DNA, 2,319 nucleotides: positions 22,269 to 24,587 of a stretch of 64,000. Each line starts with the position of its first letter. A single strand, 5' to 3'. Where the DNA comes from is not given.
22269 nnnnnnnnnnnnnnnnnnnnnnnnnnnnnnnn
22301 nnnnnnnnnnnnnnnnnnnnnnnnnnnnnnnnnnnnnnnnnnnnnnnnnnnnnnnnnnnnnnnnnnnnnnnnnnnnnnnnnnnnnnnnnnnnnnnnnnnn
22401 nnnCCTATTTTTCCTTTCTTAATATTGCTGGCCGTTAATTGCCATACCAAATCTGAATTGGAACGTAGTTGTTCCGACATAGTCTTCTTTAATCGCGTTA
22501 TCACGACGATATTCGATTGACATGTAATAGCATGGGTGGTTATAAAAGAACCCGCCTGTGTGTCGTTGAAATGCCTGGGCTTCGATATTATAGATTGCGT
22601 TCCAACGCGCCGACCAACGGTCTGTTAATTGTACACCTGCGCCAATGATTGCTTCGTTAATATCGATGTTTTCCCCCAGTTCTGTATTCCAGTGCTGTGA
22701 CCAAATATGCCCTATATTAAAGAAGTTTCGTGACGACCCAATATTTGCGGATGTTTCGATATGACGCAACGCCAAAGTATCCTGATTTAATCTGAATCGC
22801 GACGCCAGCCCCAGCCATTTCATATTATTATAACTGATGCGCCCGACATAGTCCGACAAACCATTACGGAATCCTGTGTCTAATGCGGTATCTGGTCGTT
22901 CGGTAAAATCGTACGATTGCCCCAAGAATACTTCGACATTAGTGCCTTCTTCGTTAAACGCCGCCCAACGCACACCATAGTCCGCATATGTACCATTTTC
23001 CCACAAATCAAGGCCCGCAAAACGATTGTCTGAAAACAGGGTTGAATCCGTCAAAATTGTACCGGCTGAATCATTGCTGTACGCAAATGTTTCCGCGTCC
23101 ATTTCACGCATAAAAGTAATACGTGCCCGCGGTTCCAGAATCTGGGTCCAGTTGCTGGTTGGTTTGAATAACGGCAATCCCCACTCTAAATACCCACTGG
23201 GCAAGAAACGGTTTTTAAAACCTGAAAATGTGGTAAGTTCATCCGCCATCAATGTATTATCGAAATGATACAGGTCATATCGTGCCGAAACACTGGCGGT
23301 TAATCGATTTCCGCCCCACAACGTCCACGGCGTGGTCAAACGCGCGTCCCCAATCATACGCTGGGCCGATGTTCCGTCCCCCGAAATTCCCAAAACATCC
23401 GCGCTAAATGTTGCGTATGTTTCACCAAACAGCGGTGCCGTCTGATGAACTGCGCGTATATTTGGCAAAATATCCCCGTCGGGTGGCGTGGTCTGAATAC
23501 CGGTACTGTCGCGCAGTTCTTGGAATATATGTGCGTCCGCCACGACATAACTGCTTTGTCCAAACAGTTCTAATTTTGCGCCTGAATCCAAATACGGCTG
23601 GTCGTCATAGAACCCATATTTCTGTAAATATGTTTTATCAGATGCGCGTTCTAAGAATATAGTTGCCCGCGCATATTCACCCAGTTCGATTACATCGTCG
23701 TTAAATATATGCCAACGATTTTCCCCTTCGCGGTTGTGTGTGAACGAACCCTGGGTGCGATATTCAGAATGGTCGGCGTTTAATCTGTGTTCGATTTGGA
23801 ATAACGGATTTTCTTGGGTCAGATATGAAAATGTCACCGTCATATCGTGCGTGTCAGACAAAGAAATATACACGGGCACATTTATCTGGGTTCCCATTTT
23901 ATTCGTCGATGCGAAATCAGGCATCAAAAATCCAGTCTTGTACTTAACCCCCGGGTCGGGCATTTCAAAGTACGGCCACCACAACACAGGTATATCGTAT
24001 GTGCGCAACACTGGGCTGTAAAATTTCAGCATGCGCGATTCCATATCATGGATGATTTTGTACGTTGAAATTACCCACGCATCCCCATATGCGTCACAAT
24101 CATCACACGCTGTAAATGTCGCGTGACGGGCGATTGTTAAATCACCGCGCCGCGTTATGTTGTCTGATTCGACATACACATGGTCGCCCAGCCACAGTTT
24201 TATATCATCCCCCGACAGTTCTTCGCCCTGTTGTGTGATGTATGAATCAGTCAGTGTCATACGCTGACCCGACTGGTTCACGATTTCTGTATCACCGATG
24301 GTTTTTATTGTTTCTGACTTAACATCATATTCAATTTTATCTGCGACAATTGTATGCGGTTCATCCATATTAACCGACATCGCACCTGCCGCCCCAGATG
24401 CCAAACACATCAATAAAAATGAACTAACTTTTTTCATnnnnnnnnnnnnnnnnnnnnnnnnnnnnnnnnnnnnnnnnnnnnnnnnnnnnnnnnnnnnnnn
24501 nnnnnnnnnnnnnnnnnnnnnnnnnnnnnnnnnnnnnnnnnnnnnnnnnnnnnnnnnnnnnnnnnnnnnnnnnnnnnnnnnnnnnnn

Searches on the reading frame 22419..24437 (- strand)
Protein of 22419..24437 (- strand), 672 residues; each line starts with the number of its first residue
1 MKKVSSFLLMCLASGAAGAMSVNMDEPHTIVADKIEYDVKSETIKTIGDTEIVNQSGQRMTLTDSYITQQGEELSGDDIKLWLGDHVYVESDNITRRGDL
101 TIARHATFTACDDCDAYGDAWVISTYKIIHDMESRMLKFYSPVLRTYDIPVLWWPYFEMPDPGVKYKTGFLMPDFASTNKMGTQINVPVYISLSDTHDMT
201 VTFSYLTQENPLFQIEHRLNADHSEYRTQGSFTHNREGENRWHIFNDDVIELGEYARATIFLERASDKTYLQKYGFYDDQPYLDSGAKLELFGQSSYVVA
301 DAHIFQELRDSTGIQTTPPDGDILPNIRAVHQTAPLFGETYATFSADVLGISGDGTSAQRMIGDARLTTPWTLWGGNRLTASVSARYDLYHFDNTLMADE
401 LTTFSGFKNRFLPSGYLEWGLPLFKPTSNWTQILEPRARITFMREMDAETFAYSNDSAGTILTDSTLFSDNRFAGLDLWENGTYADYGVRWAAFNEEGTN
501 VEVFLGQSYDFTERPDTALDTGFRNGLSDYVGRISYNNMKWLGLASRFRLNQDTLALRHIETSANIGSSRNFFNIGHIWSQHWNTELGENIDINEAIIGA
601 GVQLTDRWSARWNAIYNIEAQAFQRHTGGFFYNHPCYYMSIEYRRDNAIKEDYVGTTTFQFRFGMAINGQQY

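Call 75: search_protein_families(library=pfam, proteins=[window:22419-24437:-], max_evalue=0.0001)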
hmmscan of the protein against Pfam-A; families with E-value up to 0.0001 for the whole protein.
window:22419-24437:- (672 aa): 1 family
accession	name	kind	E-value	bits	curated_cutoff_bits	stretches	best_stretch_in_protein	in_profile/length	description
PF04453.20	LptD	-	1.9e-44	152.9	22.4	1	241-608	3-384/384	LPS transport system D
